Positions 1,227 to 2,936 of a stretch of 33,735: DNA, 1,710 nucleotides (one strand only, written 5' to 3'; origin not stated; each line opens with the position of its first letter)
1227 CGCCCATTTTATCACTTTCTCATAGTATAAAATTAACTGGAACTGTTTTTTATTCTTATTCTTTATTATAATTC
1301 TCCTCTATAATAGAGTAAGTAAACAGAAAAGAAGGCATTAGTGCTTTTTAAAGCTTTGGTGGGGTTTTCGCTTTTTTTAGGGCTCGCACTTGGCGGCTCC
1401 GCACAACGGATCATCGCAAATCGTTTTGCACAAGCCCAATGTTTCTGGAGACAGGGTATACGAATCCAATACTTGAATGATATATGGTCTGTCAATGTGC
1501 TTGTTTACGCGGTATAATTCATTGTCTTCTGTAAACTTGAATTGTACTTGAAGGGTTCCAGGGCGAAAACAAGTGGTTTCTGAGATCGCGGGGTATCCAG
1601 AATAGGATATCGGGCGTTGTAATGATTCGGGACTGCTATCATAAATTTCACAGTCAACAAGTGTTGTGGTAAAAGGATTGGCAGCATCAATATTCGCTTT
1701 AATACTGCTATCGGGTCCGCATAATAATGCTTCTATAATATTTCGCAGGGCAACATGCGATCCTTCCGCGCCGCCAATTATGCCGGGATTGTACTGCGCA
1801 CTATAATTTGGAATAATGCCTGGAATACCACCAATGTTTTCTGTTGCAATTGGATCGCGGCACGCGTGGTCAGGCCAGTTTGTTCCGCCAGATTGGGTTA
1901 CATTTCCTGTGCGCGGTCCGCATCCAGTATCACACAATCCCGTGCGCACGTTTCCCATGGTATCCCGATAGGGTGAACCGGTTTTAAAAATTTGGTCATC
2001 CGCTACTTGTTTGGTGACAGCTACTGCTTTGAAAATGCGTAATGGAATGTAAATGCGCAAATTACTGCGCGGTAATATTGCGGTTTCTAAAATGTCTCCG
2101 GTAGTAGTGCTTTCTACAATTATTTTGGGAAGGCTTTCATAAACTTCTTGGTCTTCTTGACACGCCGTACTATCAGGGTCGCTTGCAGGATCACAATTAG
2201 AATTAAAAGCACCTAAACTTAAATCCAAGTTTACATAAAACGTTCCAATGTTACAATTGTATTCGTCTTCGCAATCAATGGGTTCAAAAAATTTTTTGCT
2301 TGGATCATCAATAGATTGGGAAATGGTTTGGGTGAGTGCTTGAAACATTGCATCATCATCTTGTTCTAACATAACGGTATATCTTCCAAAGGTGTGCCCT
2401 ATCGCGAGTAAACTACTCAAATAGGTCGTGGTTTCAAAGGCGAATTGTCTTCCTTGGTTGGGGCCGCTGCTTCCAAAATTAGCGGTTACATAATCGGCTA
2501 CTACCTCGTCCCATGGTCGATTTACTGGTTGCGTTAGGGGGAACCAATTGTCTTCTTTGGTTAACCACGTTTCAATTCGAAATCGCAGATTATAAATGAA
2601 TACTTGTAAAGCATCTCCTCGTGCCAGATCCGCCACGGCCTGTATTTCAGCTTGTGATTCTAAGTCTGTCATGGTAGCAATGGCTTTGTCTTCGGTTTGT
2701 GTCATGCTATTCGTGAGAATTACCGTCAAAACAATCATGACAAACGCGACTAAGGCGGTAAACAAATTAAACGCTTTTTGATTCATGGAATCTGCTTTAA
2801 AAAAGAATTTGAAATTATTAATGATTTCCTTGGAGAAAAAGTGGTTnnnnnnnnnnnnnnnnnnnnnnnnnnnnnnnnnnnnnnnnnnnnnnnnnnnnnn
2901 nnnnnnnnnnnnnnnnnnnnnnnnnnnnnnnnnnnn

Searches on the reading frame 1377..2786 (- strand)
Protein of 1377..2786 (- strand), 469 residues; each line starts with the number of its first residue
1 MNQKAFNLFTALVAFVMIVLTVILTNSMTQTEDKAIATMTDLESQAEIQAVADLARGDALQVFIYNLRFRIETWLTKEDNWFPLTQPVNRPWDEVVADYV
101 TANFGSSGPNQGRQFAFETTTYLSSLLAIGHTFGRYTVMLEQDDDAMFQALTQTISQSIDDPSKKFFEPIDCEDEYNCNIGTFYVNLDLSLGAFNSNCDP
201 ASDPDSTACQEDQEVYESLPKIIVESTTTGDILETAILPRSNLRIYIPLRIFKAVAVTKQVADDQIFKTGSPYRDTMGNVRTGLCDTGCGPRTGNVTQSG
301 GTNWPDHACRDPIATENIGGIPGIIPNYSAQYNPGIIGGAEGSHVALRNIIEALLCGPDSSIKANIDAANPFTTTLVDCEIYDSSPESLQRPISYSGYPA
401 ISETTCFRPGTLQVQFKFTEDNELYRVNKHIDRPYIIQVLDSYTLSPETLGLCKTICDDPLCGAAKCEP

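Call 8: search_protein_families(library=pfam, proteins=[window:1377-2786:-], max_evalue=0.01)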
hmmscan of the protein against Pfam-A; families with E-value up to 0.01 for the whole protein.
window:1377-2786:- (469 aa): 0 families

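Call 32: find_encoding_contigs(protein=window:1377-2786:-, flank=10000, max_places=4)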
Protein window:1377-2786:- (469 aa): 3 contigs read that carry it; 3 places shown.
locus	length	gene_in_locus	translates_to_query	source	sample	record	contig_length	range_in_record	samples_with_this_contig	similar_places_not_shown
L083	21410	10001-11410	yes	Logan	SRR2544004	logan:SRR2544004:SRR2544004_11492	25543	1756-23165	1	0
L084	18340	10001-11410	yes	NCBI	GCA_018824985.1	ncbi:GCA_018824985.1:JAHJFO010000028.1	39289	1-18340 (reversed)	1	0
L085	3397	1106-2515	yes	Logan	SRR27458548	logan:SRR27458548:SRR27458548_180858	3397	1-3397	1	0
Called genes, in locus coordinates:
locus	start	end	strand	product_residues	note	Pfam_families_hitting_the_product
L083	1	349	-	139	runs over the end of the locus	PF01894:YjbQ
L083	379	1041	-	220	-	PF00583:Acetyltransf_1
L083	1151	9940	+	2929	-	PF11974:bMG3 (faint), PF13620:CarboxypepD_reg (weak), PF13715:CarbopepD_reg_2 (faint)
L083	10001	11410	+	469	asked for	-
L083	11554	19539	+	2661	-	PF13620:CarboxypepD_reg (weak), PF17210:SdrD_B (faint), PF24025:Ig_DR_A0283-like (faint), PF13620:CarboxypepD_reg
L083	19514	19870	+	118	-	PF00188:CAP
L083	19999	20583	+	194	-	-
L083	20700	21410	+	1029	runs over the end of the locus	?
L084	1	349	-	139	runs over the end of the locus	PF01894:YjbQ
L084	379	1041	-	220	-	PF00583:Acetyltransf_1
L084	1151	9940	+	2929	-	PF11974:bMG3 (faint), PF13620:CarboxypepD_reg (weak), PF13715:CarbopepD_reg_2 (faint)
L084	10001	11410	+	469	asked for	-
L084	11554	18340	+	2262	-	PF24025:Ig_DR_A0283-like (faint), PF13620:CarboxypepD_reg (weak), PF17210:SdrD_B (faint), PF17802:SpaA (faint), PF13620:CarboxypepD_reg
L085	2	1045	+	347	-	?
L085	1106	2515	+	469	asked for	-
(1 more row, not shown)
